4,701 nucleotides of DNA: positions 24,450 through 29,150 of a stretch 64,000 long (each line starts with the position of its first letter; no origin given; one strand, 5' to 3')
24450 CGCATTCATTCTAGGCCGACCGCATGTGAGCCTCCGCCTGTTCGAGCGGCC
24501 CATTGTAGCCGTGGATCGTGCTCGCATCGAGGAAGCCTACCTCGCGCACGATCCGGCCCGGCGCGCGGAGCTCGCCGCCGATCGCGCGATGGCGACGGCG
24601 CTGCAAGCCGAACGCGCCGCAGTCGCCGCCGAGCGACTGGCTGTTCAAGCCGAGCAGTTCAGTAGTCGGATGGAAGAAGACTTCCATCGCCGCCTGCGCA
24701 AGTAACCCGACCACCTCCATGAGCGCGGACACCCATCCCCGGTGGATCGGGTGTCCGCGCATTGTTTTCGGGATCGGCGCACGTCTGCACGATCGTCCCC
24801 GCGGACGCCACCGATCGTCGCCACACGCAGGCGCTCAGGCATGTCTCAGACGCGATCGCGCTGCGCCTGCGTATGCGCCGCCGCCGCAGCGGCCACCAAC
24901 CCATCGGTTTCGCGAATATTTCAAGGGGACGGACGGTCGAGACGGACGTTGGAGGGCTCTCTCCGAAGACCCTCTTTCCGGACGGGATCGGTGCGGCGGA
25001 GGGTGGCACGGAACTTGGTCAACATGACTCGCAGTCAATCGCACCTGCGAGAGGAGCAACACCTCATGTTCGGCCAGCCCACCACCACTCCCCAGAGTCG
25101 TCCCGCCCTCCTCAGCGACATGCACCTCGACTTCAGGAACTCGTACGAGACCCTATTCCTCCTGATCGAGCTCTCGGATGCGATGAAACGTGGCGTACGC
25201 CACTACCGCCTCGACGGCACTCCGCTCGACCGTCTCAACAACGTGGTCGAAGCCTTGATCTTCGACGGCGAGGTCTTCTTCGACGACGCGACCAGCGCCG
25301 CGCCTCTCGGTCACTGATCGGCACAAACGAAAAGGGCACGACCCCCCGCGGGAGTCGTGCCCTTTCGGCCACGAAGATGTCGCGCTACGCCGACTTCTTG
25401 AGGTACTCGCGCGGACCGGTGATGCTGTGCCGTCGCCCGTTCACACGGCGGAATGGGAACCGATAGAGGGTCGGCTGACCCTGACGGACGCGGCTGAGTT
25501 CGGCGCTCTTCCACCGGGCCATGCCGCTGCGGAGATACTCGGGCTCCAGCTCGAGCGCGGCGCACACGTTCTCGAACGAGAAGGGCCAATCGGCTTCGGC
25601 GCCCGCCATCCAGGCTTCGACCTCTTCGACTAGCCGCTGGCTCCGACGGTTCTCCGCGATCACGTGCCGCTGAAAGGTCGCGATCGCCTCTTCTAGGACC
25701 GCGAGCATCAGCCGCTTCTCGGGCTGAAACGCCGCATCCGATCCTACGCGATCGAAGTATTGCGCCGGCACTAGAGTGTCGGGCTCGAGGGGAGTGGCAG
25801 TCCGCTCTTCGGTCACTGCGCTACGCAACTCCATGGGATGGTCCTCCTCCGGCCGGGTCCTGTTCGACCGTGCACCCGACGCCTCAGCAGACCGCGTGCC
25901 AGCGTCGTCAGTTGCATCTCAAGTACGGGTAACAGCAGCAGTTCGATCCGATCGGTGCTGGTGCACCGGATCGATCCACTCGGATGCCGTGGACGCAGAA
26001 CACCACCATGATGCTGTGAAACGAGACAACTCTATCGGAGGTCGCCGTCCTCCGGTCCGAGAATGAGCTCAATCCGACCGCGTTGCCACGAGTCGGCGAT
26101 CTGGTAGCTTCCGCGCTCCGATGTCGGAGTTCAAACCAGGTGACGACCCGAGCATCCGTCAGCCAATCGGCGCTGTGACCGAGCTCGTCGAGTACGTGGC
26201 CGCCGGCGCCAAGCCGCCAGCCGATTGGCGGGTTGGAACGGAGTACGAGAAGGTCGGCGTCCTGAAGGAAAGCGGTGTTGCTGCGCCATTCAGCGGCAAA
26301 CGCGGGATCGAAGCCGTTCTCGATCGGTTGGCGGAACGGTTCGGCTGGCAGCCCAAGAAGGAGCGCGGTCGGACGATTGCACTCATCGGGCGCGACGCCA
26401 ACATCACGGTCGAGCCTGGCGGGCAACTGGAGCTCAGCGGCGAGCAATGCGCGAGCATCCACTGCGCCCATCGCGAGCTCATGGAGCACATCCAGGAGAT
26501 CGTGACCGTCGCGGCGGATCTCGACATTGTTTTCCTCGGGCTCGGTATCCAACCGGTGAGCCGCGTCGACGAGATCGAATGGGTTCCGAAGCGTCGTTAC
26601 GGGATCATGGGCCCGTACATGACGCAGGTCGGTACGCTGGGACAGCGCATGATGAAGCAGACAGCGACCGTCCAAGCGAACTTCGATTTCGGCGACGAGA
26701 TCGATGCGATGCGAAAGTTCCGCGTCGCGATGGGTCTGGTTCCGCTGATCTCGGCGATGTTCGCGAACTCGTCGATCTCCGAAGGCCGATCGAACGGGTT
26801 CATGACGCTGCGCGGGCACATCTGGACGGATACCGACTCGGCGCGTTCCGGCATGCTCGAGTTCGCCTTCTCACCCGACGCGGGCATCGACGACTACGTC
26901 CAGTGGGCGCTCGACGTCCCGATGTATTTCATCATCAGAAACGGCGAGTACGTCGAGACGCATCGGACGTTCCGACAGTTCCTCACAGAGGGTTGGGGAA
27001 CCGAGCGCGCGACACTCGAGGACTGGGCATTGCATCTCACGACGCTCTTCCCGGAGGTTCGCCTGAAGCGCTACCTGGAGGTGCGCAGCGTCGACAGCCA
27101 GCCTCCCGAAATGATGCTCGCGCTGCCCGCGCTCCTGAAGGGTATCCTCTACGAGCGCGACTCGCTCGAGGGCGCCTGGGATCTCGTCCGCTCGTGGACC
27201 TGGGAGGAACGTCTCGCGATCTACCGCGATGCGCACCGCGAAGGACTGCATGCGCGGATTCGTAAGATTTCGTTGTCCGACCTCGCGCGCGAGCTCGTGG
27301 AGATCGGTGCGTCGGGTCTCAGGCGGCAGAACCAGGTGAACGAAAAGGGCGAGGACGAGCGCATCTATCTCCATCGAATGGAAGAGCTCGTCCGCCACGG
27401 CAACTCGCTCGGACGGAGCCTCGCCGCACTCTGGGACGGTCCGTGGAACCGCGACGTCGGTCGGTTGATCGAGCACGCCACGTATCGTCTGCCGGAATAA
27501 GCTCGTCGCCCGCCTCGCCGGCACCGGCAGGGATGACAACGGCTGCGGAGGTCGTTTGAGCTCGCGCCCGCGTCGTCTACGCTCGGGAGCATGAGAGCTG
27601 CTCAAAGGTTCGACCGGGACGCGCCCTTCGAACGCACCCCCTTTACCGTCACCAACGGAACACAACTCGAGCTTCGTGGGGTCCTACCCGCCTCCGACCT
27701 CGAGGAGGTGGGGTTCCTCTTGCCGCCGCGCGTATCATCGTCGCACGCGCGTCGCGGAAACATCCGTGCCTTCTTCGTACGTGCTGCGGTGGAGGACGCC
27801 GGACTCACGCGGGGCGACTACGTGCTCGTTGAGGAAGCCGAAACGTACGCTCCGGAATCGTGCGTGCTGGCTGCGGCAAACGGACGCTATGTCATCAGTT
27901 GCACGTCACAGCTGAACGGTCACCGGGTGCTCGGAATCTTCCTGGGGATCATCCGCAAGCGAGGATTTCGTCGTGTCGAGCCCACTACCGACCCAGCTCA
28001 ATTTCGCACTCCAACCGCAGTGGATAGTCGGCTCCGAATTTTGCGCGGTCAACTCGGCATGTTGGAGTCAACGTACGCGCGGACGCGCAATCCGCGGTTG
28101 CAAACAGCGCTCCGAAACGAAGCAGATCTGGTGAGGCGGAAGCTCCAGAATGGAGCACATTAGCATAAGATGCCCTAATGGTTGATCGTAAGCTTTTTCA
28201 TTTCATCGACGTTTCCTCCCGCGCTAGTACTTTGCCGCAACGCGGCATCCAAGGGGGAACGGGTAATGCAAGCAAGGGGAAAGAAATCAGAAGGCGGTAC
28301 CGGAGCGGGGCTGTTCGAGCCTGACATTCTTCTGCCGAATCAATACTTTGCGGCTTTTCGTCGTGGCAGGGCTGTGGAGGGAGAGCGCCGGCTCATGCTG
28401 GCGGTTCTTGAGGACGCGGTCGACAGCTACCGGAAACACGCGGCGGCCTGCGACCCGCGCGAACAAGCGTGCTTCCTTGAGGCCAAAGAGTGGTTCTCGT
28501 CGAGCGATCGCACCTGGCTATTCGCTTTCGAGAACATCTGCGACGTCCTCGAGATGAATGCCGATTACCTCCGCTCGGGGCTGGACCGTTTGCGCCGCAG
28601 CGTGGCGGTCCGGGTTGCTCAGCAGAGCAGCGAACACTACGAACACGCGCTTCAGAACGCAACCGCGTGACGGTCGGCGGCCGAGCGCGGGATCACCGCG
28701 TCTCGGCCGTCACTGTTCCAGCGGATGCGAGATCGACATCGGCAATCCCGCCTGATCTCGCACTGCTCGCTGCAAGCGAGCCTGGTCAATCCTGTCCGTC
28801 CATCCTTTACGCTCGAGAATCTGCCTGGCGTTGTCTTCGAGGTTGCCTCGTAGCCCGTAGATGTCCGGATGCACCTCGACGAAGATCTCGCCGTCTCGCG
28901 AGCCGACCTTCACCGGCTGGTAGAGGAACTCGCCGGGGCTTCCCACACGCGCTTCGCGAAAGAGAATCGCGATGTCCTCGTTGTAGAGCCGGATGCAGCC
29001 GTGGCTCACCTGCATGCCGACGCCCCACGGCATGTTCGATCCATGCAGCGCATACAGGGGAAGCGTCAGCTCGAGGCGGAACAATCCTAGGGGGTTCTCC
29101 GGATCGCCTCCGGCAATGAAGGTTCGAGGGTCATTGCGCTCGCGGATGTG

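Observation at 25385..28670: Inverted pair of paralogous uncharacterised proteins flanking gshA and an S24-like gene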

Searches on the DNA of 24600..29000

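Call 58: search_rna_families(source=window, start=24600, end=29000, threshold=evalue, max_evalue=1)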
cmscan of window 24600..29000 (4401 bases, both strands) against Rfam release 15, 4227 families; matches with E-value up to 1: 0.
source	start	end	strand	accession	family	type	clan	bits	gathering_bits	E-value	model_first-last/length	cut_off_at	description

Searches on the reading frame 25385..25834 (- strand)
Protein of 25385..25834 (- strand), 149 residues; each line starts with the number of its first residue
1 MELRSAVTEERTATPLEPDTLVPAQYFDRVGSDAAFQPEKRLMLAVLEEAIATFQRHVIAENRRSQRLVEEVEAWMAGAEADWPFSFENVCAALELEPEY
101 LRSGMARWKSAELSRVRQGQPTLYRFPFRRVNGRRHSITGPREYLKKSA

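Call 4: search_protein_families(library=pfam, proteins=[window:25388-25834:-], max_evalue=1)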
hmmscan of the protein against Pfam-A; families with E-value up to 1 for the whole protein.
seq(149 aa): 0 families

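Call 5: search_protein_families(library=ncbifam, proteins=[window:25385-25834:-], max_evalue=1)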
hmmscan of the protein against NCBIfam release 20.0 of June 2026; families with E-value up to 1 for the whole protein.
window:25385-25834:- (149 aa): 0 families

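Call 9: find_homologous_proteins(query=window:25385-25834:-, max_evalue=0.001)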
Query window:25385-25834:- (149 aa): 557 proteins with E <= 0.001 among 584 candidates; the best 120 are listed.
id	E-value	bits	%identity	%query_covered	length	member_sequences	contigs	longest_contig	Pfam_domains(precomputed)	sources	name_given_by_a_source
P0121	2.4e-86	304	93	100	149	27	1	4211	-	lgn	-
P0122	5.0e-86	303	91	100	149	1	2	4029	-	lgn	-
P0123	6.4e-85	300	91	100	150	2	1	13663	-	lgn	-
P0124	7.6e-85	300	90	100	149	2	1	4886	-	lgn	-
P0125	9.7e-85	299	89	100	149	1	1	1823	-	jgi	jgi:hypothetical protein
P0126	2.7e-84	298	89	100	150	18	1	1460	-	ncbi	-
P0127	1.8e-83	295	88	100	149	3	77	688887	-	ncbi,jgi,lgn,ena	jgi:hypothetical protein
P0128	1.8e-83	295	89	100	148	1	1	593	-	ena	-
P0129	6.2e-83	293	89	100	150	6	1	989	-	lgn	-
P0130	3.2e-82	291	88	100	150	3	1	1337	-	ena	-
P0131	9.2e-82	290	87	100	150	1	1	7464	-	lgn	-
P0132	9.9e-82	290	87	100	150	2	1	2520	-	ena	-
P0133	3.6e-81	288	86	100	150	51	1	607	-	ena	-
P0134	6.9e-81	287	87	100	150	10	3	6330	-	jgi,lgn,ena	-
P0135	9.4e-81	286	85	100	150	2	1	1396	-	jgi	jgi:hypothetical protein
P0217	2.0e-57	211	64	100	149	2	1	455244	-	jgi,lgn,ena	-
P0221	2.2e-51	191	61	98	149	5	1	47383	-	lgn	-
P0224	1.4e-46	176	55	100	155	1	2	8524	-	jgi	jgi:hypothetical protein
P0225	3.1e-46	175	56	95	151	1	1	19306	-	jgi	jgi:hypothetical protein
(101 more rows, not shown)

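Call 34: search_protein_families(library=phrogs, proteins=[window:25385-25834:-], max_evalue=1)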
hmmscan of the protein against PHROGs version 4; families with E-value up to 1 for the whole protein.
window:25385-25834:- (149 aa): 0 families

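Call 44: find_encoding_contigs(protein=P0225, flank=7000, max_places=2)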
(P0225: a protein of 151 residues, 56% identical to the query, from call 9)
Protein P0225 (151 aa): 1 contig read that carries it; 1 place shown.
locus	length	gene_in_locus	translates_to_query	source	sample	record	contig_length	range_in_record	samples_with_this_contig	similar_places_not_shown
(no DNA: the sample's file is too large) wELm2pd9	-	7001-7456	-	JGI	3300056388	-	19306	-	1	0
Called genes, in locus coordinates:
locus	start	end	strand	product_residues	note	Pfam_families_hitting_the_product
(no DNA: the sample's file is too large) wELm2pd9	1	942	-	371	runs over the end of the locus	PF00712:DNA_pol3_beta, PF02767:DNA_pol3_beta_2, PF02768:DNA_pol3_beta_3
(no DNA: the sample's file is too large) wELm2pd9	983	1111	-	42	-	-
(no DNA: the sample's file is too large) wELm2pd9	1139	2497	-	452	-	PF11638:DnaA_N (weak), PF13173:AAA_14 (faint), PF00308:Bac_DnaA, PF01695:IstB_IS21, PF08299:Bac_DnaA_C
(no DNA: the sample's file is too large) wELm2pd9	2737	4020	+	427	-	PF00202:Aminotran_3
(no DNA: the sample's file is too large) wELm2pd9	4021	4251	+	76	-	PF09527:ATPase_gene1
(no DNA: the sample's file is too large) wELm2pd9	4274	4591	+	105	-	-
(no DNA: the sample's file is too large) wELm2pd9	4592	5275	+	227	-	PF00119:ATP-synt_A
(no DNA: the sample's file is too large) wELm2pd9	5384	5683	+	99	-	PF00137:ATP-synt_C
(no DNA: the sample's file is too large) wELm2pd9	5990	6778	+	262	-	PF02195:ParB_N, PF17762:HTH_ParB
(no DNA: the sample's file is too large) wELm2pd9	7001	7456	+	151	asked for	-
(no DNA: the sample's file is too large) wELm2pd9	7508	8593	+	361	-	PF00586:AIRS, PF02769:AIRS_C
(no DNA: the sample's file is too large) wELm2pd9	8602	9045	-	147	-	PF03330:DPBB_1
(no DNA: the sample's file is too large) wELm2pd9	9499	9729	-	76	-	-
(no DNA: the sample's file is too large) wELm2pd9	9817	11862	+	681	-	PF03190:Thioredox_DsbH, PF13899:Thioredoxin_7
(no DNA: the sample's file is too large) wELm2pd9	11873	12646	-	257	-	PF00378:ECH_1, PF16113:ECH_2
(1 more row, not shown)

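Call 45: find_encoding_contigs(protein=P0217, flank=7000, max_places=2)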
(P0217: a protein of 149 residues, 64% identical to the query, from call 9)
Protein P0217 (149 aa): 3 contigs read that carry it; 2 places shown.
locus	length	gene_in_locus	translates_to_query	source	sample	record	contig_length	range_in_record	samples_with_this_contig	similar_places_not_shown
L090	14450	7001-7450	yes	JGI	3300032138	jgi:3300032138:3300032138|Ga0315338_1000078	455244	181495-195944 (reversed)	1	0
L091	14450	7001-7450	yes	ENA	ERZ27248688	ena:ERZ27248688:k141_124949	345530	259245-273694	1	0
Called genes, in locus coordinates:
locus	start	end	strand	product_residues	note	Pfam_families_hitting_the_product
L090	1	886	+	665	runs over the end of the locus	PF00989:PAS, PF13188:PAS_8, PF08448:PAS_4, PF13426:PAS_9, PF00989:PAS, PF08447:PAS_3, PF08448:PAS_4, PF13426:PAS_9, +2 more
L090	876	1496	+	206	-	PF00072:Response_reg, PF08281:Sigma70_r4_2 (weak), PF00196:GerE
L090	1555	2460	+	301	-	PF00126:HTH_1, PF03466:LysR_substrate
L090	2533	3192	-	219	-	PF13417:GST_N_3, PF13409:GST_N_2, PF00043:GST_C, PF14497:GST_C_3, PF13410:GST_C_2 (weak)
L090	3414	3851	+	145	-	PF01243:PNPOx_N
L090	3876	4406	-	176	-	PF13669:Glyoxalase_4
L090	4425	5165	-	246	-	PF00753:Lactamase_B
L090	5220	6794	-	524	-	PF01590:GAF, PF13185:GAF_2, PF13492:GAF_3, PF00158:Sigma54_activat, PF14532:Sigma54_activ_2, PF07728:AAA_5 (weak), PF25601:AAA_lid_14, PF02954:HTH_8, +1 more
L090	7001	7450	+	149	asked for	-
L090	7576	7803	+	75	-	-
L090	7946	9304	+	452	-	PF00144:Beta-lactamase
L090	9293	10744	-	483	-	PF00501:AMP-binding, PF13193:AMP-binding_C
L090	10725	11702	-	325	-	PF13378:MR_MLE_C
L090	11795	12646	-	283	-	PF01040:UbiA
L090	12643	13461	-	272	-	PF00378:ECH_1, PF16113:ECH_2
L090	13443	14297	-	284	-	PF00561:Abhydrolase_1, PF12146:Hydrolase_4, PF12697:Abhydrolase_6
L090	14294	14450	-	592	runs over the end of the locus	PF02776:TPP_enzyme_N, PF16582:TPP_enzyme_M_2, PF02775:TPP_enzyme_C (weak)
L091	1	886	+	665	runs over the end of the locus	PF00989:PAS, PF13188:PAS_8, PF08448:PAS_4, PF13426:PAS_9, PF00989:PAS, PF08447:PAS_3, PF08448:PAS_4, PF13426:PAS_9, +2 more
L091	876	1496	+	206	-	PF00072:Response_reg, PF08281:Sigma70_r4_2 (weak), PF00196:GerE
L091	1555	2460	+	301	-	PF00126:HTH_1, PF03466:LysR_substrate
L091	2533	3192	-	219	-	PF13417:GST_N_3, PF13409:GST_N_2, PF00043:GST_C, PF14497:GST_C_3, PF13410:GST_C_2 (weak)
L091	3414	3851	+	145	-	PF01243:PNPOx_N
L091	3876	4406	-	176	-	PF13669:Glyoxalase_4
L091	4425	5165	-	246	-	PF00753:Lactamase_B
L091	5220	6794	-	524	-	PF01590:GAF, PF13185:GAF_2, PF13492:GAF_3, PF00158:Sigma54_activat, PF14532:Sigma54_activ_2, PF07728:AAA_5 (weak), PF25601:AAA_lid_14, PF02954:HTH_8, +1 more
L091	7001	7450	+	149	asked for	-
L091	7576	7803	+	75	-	-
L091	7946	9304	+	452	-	PF00144:Beta-lactamase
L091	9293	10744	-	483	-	PF00501:AMP-binding, PF13193:AMP-binding_C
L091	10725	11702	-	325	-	PF13378:MR_MLE_C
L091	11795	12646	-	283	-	PF01040:UbiA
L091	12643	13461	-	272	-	PF00378:ECH_1, PF16113:ECH_2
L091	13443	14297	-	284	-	PF00561:Abhydrolase_1, PF12146:Hydrolase_4, PF12697:Abhydrolase_6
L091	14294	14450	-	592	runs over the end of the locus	PF02776:TPP_enzyme_N, PF16582:TPP_enzyme_M_2, PF02775:TPP_enzyme_C (weak)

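Call 76: find_encoding_contigs(protein=P0221, flank=6000, max_places=1)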
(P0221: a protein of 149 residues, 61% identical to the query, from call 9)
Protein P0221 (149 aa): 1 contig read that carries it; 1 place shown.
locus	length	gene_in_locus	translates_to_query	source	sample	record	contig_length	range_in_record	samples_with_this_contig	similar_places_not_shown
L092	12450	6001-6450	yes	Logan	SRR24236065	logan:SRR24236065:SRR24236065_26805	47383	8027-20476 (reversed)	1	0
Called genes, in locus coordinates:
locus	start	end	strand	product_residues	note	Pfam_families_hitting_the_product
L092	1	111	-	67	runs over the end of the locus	PF00313:CSD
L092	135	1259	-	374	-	PF00768:Peptidase_S11, PF02113:Peptidase_S13 (weak), PF13354:Beta-lactamase2 (weak), PF05036:SPOR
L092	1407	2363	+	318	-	PF03734:YkuD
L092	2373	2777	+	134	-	PF01894:YjbQ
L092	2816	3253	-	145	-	-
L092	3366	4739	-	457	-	PF04107:GCS2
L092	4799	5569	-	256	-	PF00378:ECH_1, PF16113:ECH_2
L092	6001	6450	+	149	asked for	-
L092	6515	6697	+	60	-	-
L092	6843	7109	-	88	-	-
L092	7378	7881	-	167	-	-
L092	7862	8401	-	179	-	-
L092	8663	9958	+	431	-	PF01595:CNNM, PF00571:CBS (faint), PF03471:CorC_HlyC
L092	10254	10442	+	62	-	-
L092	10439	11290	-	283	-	PF02195:ParB_N, PF17762:HTH_ParB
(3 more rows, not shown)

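Call 77: find_encoding_contigs(protein=P0224, flank=6000, max_places=2)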
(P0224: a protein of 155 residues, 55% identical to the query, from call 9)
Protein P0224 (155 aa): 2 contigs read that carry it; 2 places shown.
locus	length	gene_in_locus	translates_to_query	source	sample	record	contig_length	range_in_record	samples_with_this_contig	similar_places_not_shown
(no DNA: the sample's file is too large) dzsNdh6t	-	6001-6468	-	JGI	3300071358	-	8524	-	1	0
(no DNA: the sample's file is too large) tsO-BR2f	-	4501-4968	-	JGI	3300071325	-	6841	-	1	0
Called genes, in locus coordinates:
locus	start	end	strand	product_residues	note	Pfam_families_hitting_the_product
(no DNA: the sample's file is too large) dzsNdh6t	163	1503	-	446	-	PF11638:DnaA_N (weak), PF00308:Bac_DnaA, PF01695:IstB_IS21, PF22688:Hda_lid (faint), PF08299:Bac_DnaA_C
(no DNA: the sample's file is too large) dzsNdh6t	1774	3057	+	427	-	PF00202:Aminotran_3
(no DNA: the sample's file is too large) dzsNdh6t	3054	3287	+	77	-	PF09527:ATPase_gene1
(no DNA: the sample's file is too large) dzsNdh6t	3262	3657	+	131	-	-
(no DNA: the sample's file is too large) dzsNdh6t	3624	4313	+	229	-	PF00119:ATP-synt_A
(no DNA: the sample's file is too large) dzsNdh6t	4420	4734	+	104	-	PF00137:ATP-synt_C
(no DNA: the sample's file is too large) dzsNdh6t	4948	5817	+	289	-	PF02195:ParB_N, PF17762:HTH_ParB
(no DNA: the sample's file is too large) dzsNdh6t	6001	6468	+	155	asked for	-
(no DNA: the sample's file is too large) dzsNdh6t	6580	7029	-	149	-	PF03330:DPBB_1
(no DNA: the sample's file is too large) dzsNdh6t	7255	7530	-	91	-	?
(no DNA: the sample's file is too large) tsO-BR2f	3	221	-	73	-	?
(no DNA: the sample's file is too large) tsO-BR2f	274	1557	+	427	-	PF00202:Aminotran_3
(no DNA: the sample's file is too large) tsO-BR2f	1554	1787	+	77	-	PF09527:ATPase_gene1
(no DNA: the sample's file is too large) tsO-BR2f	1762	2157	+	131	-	-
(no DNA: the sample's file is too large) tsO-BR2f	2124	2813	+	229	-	PF00119:ATP-synt_A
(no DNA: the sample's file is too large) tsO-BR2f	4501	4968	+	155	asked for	-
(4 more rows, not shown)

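Call 80: search_protein_families(library=padloc, proteins=[window:25385-25834:-], max_evalue=0.1)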
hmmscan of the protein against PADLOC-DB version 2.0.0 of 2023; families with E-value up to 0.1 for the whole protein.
window:25385-25834:- (149 aa): 0 families
